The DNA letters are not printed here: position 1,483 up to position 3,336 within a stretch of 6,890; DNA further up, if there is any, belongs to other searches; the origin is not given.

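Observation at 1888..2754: All three nucleotide-binding motifs of the GH3/ANL fold appear substituted (candidate pseudoenzyme or altered chemistry)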

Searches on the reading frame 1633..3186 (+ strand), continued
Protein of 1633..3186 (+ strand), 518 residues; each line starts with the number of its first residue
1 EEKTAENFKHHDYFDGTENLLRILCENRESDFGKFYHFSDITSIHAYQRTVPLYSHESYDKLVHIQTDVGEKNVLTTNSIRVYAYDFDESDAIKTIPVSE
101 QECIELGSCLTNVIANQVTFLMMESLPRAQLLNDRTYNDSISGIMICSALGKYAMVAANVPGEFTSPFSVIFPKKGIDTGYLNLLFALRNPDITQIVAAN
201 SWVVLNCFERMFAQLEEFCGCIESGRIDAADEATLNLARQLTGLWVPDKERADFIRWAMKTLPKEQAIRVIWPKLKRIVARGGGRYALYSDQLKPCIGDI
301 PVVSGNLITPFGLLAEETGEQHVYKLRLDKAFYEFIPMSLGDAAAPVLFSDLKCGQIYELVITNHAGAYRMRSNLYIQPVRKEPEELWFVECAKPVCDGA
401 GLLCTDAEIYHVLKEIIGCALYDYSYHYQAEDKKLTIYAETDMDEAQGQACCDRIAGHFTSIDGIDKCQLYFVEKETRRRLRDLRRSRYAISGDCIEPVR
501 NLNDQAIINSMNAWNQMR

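Call 59: find_homologous_proteins(query=P0022, max_evalue=1e-20)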
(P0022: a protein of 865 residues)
Query P0022 (865 aa): 379 proteins with E <= 1e-20 among 6127 candidates; the best 120 are listed.
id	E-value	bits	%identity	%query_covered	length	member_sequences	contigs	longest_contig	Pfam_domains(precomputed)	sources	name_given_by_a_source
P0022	0.0e+0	1989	100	100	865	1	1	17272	PF10111.15,PF03321.20,PF23571.2,PF00535.33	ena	-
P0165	0.0e+0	1442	70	100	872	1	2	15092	PF10111.15,PF03321.20,PF23571.2,PF00535.33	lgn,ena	-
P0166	0.0e+0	1248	61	99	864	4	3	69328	PF10111.15,PF03321.20,PF23571.2,PF00535.33,PF23572.2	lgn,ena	-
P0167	0.0e+0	1155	57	100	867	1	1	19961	PF03321.20,PF23571.2,PF00535.33,PF23572.2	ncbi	-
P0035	0.0e+0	1135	56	100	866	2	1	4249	PF10111.15,PF03321.20,PF23571.2,PF00535.33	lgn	-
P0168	0.0e+0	1119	56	100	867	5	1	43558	PF10111.15,PF03321.20,PF23571.2,PF00535.33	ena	-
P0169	3.8e-276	937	49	99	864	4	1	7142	PF10111.15,PF03321.20,PF23571.2,PF00535.33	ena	-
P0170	5.1e-257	873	45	99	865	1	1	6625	PF10111.15,PF03321.20,PF23571.2,PF00535.33,PF23572.2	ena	-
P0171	1.3e-225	770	43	99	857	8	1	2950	PF10111.15,PF03321.20,PF23571.2,PF00535.33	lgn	-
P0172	1.0e-224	767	43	99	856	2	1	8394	PF03321.20,PF23571.2,PF00535.33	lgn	-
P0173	7.3e-223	760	41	99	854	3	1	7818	PF03321.20,PF23571.2,PF00535.33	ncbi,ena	-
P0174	5.7e-219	748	42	99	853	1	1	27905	PF10111.15,PF03321.20,PF23571.2,PF00535.33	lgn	-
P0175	1.1e-218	747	42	99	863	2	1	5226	PF03321.20,PF23571.2,PF00535.33,PF23572.2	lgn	-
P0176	3.4e-215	735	41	100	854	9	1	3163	PF03321.20,PF23571.2,PF00535.33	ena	-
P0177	5.0e-213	728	40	99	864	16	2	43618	PF03321.20,PF23571.2,PF00535.33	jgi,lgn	-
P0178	4.5e-212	725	42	99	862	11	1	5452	PF03321.20,PF23571.2,PF00535.33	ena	-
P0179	8.7e-212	724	41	99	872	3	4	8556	PF10111.15,PF13641.13,PF03321.20,PF23571.2,PF00535.33,PF23572.2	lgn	-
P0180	7.5e-208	711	41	99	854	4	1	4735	PF03321.20,PF23571.2,PF00535.33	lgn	-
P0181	1.5e-207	710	41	99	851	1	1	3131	PF03321.20,PF23571.2,PF00535.33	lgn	-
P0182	5.1e-207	708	40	99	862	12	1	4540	PF10111.15,PF03321.20,PF23571.2,PF00535.33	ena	-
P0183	5.6e-206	705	39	100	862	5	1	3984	PF03321.20,PF23571.2,PF00535.33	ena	-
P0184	3.1e-205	702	40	99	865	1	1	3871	PF03321.20,PF23571.2,PF00535.33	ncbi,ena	-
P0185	4.6e-204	698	41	99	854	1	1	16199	PF03321.20,PF23571.2,PF00535.33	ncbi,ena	-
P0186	9.0e-204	697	40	98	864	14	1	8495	PF03321.20,PF23571.2,PF00535.33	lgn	-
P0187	1.4e-203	697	39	99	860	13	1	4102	PF10111.15,PF03321.20,PF23571.2,PF00535.33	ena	-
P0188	1.3e-202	693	39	99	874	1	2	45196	PF03321.20,PF23571.2,PF00535.33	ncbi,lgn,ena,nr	ncbi:MAG: GH3 auxin-responsive promoter family protein [Selenomonadaceae bacterium]|nr:GH3 auxin-res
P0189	3.4e-202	692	39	99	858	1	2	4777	PF10111.15,PF03321.20,PF23571.2,PF00535.33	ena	-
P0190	3.6e-202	692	38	100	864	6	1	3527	PF03321.20,PF23571.2,PF00535.33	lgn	-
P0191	5.3e-202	691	39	97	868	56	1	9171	PF03321.20,PF23571.2,PF00535.33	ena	-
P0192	5.5e-200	685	38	99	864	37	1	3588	PF03321.20,PF23571.2,PF00535.33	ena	-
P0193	7.4e-200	684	39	100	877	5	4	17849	PF10111.15,PF03321.20,PF23571.2,PF00535.33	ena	-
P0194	3.2e-199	682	39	100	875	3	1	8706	PF10111.15,PF03321.20,PF23571.2,PF00535.33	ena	-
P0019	4.1e-199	682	40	98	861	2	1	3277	PF10111.15,PF03321.20,PF23571.2,PF00535.33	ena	-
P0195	4.8e-199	682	39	99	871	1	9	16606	PF03321.20,PF23571.2,PF00535.33,PF23572.2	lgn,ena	-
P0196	8.8e-199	681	37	100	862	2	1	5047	PF03321.20,PF23571.2,PF00535.33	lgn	-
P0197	2.7e-198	679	37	99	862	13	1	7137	PF03321.20,PF23571.2,PF00535.33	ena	-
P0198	4.5e-198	678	39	99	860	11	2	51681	PF10111.15,PF03321.20,PF23571.2,PF00535.33,PF23572.2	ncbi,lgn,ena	-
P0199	1.0e-197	677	39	98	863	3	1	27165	PF10111.15,PF03321.20,PF23571.2,PF00535.33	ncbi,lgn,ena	-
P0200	1.1e-196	674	39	98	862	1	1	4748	PF10111.15,PF03321.20,PF23571.2,PF00535.33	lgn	-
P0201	1.5e-196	673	39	99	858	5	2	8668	PF03321.20,PF23571.2,PF00535.33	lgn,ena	-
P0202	3.9e-196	672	37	99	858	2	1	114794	PF10111.15,PF03321.20,PF23571.2,PF00535.33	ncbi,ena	-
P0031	7.7e-195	668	39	98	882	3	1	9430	PF03321.20,PF23571.2,PF00535.33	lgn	-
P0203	1.5e-194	667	39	99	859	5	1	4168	PF03321.20,PF23571.2,PF00535.33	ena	-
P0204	3.5e-194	665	38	99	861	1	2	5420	PF10111.15,PF03321.20,PF23571.2,PF00535.33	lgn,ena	-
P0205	4.8e-194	665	38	99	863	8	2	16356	PF03321.20,PF23571.2,PF00535.33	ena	-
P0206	4.7e-193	662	42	88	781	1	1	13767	PF13641.13,PF03321.20,PF23571.2,PF00535.33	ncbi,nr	ncbi:MAG: GH3 auxin-responsive promoter family protein, partial [Lachnospiraceae bacterium]|nr:GH3 a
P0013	3.7e-192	659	37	100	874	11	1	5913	PF10111.15,PF03321.20,PF23571.2,PF00535.33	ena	-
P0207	5.1e-192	658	39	99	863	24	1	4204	PF03321.20,PF23571.2,PF00535.33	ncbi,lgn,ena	-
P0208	8.9e-192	658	39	97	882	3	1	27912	PF10111.15,PF03321.20,PF23571.2,PF00535.33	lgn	-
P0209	6.2e-191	655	38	99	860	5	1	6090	PF03321.20,PF23571.2,PF00535.33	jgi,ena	-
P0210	3.1e-190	652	38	98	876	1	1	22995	PF13641.13,PF03321.20,PF23571.2,PF00535.33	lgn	-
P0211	5.2e-190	652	38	98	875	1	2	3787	PF10111.15,PF13641.13,PF03321.20,PF23571.2,PF00535.33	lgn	-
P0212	7.3e-190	651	39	100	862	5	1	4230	PF10111.15,PF03321.20,PF23571.2,PF00535.33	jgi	jgi:glycosyltransferase involved in cell wall biosynthesis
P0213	1.3e-187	644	39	100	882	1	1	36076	PF03321.20,PF23571.2,PF00535.33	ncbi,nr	ncbi:MAG: GH3 auxin-responsive promoter family protein [Lachnospiraceae bacterium]|nr:GH3 auxin-resp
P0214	1.4e-187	644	37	99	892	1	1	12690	PF10111.15,PF13641.13,PF03321.20,PF23571.2,PF00535.33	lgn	-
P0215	3.1e-187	643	37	100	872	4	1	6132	PF03321.20,PF23571.2,PF00535.33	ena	-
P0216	3.4e-185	636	38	100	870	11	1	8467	PF10111.15,PF03321.20,PF23571.2,PF00535.33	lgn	-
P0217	7.8e-185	635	37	98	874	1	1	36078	PF13641.13,PF03321.20,PF23571.2,PF00535.33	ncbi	-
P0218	1.3e-184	634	38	99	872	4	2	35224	PF10111.15,PF13641.13,PF03321.20,PF23571.2,PF00535.33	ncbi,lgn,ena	-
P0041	5.5e-184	632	39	98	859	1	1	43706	PF10111.15,PF03321.20,PF23571.2,PF00535.33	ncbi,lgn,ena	-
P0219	9.2e-184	631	37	99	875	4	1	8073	PF03321.20,PF23571.2,PF00535.33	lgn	-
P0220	6.3e-183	628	45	77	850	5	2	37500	PF03321.20,PF23571.2,PF00535.33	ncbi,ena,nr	ncbi:MAG: GH3 auxin-responsive promoter family protein [Selenomonadaceae bacterium]|nr:GH3 auxin-res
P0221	6.6e-183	628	38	93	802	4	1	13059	PF03321.20,PF23571.2,PF00535.33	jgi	-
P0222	3.5e-182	626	37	99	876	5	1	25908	PF10111.15,PF03321.20,PF23571.2,PF00535.33,PF23572.2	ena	-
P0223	5.3e-182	625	37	100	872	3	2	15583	PF03321.20,PF23571.2,PF00535.33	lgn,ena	-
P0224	7.7e-182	625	36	99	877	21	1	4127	PF10111.15,PF13641.13,PF03321.20,PF23571.2,PF00535.33,PF23572.2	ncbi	-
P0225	1.6e-181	624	37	99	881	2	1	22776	PF10111.15,PF13641.13,PF03321.20,PF23571.2,PF00535.33,PF23572.2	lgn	-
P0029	1.9e-181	623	36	99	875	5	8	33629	PF03321.20,PF23571.2,PF00535.33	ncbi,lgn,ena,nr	ncbi:MAG: GH3 auxin-responsive promoter family protein [Ruminococcus sp.]|nr:GH3 auxin-responsive pr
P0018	1.0e-180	621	37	100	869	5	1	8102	PF03321.20,PF23571.2,PF00535.33,PF23572.2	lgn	-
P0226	1.5e-180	620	38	98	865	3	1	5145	PF03321.20,PF23571.2,PF00535.33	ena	-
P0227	2.2e-180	620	37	99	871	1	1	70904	PF10111.15,PF03321.20,PF23571.2,PF00535.33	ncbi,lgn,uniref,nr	ncbi:GH3 family domain-containing protein [Butyrivibrio sp. YAB3001]|uniref:GH3 family domain-contai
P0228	1.4e-179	617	36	100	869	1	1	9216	PF10111.15,PF13641.13,PF03321.20,PF23571.2,PF00535.33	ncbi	-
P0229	6.7e-179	615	36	99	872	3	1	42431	PF10111.15,PF03321.20,PF23571.2,PF00535.33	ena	-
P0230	3.0e-178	613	37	98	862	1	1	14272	PF03321.20,PF23571.2,PF00535.33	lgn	-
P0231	5.4e-178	612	38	99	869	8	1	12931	PF10111.15,PF03321.20,PF23571.2,PF00535.33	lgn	-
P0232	1.0e-177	611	37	98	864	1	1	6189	PF03321.20,PF23571.2,PF00535.33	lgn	-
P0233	4.7e-177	609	35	99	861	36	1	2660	PF03321.20,PF23571.2,PF00535.33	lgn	-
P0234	1.3e-175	604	36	99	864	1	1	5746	PF10111.15,PF13641.13,PF03321.20,PF23571.2,PF00535.33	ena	-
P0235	3.8e-173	596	36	100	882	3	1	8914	PF13641.13,PF03321.20,PF23571.2,PF00535.33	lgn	-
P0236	6.2e-173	595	36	100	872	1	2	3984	PF10111.15,PF03321.20,PF23571.2,PF00535.33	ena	-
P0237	1.9e-172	594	36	97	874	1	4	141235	PF10111.15,PF03321.20,PF23571.2,PF00535.33,PF23572.2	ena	-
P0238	4.5e-171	589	35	98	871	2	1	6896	PF03321.20,PF23571.2,PF00535.33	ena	-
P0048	5.3e-168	579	36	99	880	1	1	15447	PF03321.20,PF23571.2,PF00535.33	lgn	-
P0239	7.7e-168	578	35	99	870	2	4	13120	PF10111.15,PF03321.20,PF23571.2,PF00535.33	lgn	-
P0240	6.0e-167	575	36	99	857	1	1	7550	PF03321.20,PF23571.2,PF00535.33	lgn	-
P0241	7.8e-166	572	36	98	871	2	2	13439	PF13641.13,PF03321.20,PF23571.2,PF00535.33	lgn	-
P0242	2.8e-165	570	37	99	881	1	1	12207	PF10111.15,PF13641.13,PF03321.20,PF23571.2,PF00535.33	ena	-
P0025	8.4e-163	562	37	98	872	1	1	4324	PF03321.20,PF23571.2,PF00535.33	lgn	-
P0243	2.4e-161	557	36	100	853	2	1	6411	PF03321.20,PF23571.2,PF00535.33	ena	-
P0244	2.7e-161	557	35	99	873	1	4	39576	PF10111.15,PF03321.20,PF23571.2,PF00535.33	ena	-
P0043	8.1e-161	555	35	98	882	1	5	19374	PF13641.13,PF03321.20,PF23571.2,PF00535.33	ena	-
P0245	1.2e-160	555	34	100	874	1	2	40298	PF10111.15,PF03321.20,PF23571.2,PF00535.33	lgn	-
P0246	2.7e-160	553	35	99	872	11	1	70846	PF10111.15,PF03321.20,PF23571.2,PF00535.33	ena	-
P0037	7.5e-160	552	35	100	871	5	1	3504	PF10111.15,PF03321.20,PF23571.2,PF00535.33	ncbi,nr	ncbi:MAG: GH3 auxin-responsive promoter family protein [Synergistaceae bacterium]|nr:GH3 auxin-respo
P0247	3.0e-159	550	39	82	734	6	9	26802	PF10111.15,PF03321.20,PF23571.2,PF00535.33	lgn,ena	-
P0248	1.7e-158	547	38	97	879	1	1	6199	PF10111.15,PF03321.20,PF23571.2,PF00535.33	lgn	-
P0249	8.1e-158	545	39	82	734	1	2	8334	PF10111.15,PF03321.20,PF23571.2,PF00535.33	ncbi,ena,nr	ncbi:MAG: GH3 auxin-responsive promoter family protein [Lachnospiraceae bacterium]|nr:GH3 auxin-resp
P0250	3.2e-157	543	35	100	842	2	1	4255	PF10111.15,PF03321.20,PF23571.2,PF00535.33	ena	-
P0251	3.2e-156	540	38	87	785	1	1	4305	PF10111.15,PF03321.20,PF23571.2,PF00535.33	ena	-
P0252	5.2e-156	539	36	99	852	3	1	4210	PF10111.15,PF03321.20,PF23571.2,PF00535.33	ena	-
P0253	7.7e-156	539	38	83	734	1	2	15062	PF10111.15,PF03321.20,PF23571.2,PF00535.33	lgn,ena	-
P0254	3.0e-155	537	39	82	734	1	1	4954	PF10111.15,PF03321.20,PF23571.2,PF00535.33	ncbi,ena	-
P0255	4.5e-154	533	36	98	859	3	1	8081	PF13641.13,PF03321.20,PF23571.2,PF00535.33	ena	-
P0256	6.7e-154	532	37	99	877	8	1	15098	PF10111.15,PF03321.20,PF23571.2,PF00535.33,PF23572.2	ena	-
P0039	1.7e-153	531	33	98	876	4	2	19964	PF03321.20,PF00535.33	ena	-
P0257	1.9e-153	531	38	82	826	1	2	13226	PF10111.15,PF03321.20,PF23571.2,PF00535.33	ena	-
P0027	2.0e-153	531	36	90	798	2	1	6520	PF03321.20,PF23571.2,PF00535.33,PF23572.2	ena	-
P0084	2.3e-153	530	37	98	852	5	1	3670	PF10111.15,PF03321.20,PF23571.2,PF00535.33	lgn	-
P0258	6.3e-153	529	36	86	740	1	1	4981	PF03321.20,PF23571.2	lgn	-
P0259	8.5e-152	525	35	100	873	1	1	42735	PF10111.15,PF03321.20,PF23571.2,PF00535.33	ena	-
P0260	1.5e-151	524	38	82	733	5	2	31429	PF10111.15,PF03321.20,PF23571.2,PF00535.33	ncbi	-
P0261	2.2e-151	524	36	98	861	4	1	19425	PF03321.20,PF23571.2,PF00535.33,PF23572.2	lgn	-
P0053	5.4e-151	523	34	98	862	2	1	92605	PF03321.20,PF23571.2,PF00535.33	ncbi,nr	ncbi:MAG: GH3 auxin-responsive promoter family protein [Lachnospiraceae bacterium]|nr:GH3 auxin-resp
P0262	2.0e-150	521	36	98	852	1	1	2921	PF10111.15,PF03321.20,PF23571.2,PF00535.33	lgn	-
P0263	6.1e-150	519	34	96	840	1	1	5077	PF10111.15,PF03321.20,PF23571.2,PF00535.33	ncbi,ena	-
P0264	1.3e-149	518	34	98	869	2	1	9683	PF03321.20,PF23571.2,PF00535.33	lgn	-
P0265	8.2e-149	515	34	98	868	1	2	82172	PF03321.20,PF23571.2,PF00535.33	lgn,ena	-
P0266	8.2e-149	515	35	95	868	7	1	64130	PF03321.20,PF23571.2,PF00535.33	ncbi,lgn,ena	-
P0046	5.0e-148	513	36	98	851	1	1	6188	PF10111.15,PF03321.20,PF23571.2,PF00535.33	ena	-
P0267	5.8e-148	513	40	83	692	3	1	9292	PF03321.20,PF23571.2,PF00535.33,PF25146.1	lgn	-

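Call 60: find_encoding_contigs(protein=P0166, flank=8000, max_places=2)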
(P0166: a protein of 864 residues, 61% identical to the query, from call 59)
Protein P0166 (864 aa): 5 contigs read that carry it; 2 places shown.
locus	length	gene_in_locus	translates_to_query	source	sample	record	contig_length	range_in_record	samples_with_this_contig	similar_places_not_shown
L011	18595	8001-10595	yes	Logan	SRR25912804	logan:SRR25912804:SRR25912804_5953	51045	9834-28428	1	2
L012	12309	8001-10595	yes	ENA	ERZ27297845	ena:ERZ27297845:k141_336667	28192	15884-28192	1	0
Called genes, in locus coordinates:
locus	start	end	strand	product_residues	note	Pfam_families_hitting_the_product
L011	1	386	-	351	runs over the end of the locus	PF25917:BSH_RND, PF25973:BSH_CzcB (weak), PF25885:HH_EMRA (weak), PF25876:HH_MFP_RND, PF25944:Beta-barrel_RND, PF25989:YknX_C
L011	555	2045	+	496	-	PF00135:COesterase, PF20434:BD-FAE, PF07859:Abhydrolase_3 (faint)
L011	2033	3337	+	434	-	-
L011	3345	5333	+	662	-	PF00501:AMP-binding, PF13193:AMP-binding_C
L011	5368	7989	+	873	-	PF00535:Glycos_transf_2, PF10111:Glyco_tranf_2_2, PF03321:GH3, PF23571:GH3_M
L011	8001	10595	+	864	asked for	PF00535:Glycos_transf_2, PF10111:Glyco_tranf_2_2 (faint), PF03321:GH3, PF23572:GH3_C (faint), PF23571:GH3_M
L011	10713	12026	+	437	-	PF02900:LigB, PF01871:AMMECR1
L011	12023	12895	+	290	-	PF04055:Radical_SAM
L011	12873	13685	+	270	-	PF01966:HD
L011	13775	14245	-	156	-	PF09719:C_GCAxxG_C_C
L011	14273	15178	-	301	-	PF03595:SLAC1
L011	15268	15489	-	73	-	PF11823:Se_S_carrier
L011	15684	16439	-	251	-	PF01869:BcrAD_BadFG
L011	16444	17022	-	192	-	PF01206:TusA, PF02635:DsrE (weak)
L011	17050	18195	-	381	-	PF06050:HGD-D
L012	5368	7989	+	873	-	PF00535:Glycos_transf_2, PF10111:Glyco_tranf_2_2, PF03321:GH3, PF23571:GH3_M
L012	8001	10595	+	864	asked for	PF00535:Glycos_transf_2, PF10111:Glyco_tranf_2_2 (faint), PF03321:GH3, PF23572:GH3_C (faint), PF23571:GH3_M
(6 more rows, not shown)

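Call 61: find_encoding_contigs(protein=P0022, flank=8000, max_places=2)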
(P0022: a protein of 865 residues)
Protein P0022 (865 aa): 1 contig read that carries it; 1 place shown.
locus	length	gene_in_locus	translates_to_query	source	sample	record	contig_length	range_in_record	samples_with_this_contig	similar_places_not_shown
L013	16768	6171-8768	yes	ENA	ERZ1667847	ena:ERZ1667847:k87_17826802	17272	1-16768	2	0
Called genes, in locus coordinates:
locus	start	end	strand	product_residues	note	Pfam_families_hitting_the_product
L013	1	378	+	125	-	?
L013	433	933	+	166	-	-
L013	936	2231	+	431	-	-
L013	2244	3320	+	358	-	PF00535:Glycos_transf_2, PF10111:Glyco_tranf_2_2, PF13641:Glyco_tranf_2_3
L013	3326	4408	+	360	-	PF00535:Glycos_transf_2, PF10111:Glyco_tranf_2_2, PF13641:Glyco_tranf_2_3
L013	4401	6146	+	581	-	PF01554:MatE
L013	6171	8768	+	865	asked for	PF00535:Glycos_transf_2, PF10111:Glyco_tranf_2_2 (weak), PF03321:GH3, PF23571:GH3_M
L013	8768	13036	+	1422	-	PF00668:Condensation, PF00501:AMP-binding, PF13193:AMP-binding_C (weak), PF00550:PP-binding, PF00668:Condensation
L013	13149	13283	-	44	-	PF20467:MmeI_C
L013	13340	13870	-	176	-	PF20466:MmeI_TRD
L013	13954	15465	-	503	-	PF20464:MmeI_N, PF20465:MmeI_hel, PF20473:MmeI_Mtase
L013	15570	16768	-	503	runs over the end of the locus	PF08666:SAF, PF04295:GD_AH_second, PF20629:GD_AH_C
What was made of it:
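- Closest known: Canonical members of the same GT2-GH3 fusion family. Different: They sit next to an NRPS (C-A-T-C) or stand-alone AMP-binding genes rather than between two APH kinases (calls 60, 61).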

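Call 62: find_encoding_contigs(protein=P0227, flank=8000, max_places=2)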
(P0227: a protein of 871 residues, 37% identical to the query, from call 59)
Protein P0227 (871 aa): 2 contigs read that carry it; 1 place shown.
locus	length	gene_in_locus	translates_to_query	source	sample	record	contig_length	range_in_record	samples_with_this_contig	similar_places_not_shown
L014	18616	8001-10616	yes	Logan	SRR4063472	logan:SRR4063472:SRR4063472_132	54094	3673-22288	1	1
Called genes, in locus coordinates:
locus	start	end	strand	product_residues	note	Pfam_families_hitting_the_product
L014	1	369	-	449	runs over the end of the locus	PF01554:MatE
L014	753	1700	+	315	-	PF20511:PMI_typeI_cat, PF07883:Cupin_2 (faint), PF21621:MPI_cupin_dom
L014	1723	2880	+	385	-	PF00149:Metallophos, PF12850:Metallophos_2 (weak), PF12320:SbcD_C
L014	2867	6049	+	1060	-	PF13476:AAA_23, PF13555:AAA_29 (weak), PF13558:SbcC_Walker_B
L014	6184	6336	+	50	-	-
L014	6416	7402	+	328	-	PF11258:DUF3048, PF17479:DUF3048_C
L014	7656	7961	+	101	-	PF01740:STAS, PF13466:STAS_2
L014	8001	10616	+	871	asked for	PF00535:Glycos_transf_2, PF10111:Glyco_tranf_2_2, PF03321:GH3, PF23571:GH3_M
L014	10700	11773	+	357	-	PF01757:Acyl_transf_3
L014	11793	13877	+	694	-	PF00664:ABC_membrane, PF00005:ABC_tran, PF02463:SMC_N (faint)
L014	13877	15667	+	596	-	PF00664:ABC_membrane, PF00005:ABC_tran, PF13304:AAA_21 (faint)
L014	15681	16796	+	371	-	PF00535:Glycos_transf_2, PF10111:Glyco_tranf_2_2, PF13641:Glyco_tranf_2_3 (weak)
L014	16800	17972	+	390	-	-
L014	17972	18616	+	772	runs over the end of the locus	PF00535:Glycos_transf_2, PF10111:Glyco_tranf_2_2, PF13641:Glyco_tranf_2_3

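Call 73: find_encoding_contigs(protein=P0202, flank=8000, max_places=1)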
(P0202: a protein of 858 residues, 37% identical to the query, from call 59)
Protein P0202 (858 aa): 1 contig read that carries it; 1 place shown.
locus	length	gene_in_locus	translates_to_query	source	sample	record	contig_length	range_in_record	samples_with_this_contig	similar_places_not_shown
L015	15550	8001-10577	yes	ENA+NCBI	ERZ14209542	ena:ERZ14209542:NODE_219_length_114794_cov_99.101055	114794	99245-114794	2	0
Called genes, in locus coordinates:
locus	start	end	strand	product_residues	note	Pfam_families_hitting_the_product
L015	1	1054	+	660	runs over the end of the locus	PF05580:Peptidase_S55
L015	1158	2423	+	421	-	PF00275:EPSP_synthase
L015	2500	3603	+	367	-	PF00724:Oxidored_FMN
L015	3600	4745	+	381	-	PF00933:Glyco_hydro_3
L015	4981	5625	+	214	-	PF14681:UPRTase, PF00156:Pribosyltran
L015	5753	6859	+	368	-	PF01926:MMR_HSR1, PF02421:FeoB_N, PF06071:YchF-GTPase_C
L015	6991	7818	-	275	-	PF00795:CN_hydrolase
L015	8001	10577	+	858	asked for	PF00535:Glycos_transf_2, PF10111:Glyco_tranf_2_2 (faint), PF03321:GH3, PF23571:GH3_M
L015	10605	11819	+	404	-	PF01740:STAS, PF13466:STAS_2, PF01636:APH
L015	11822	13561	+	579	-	PF01554:MatE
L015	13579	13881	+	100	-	PF01909:NTP_transf_2, PF18765:Polbeta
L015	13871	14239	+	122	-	PF01934:HepT-like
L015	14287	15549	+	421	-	?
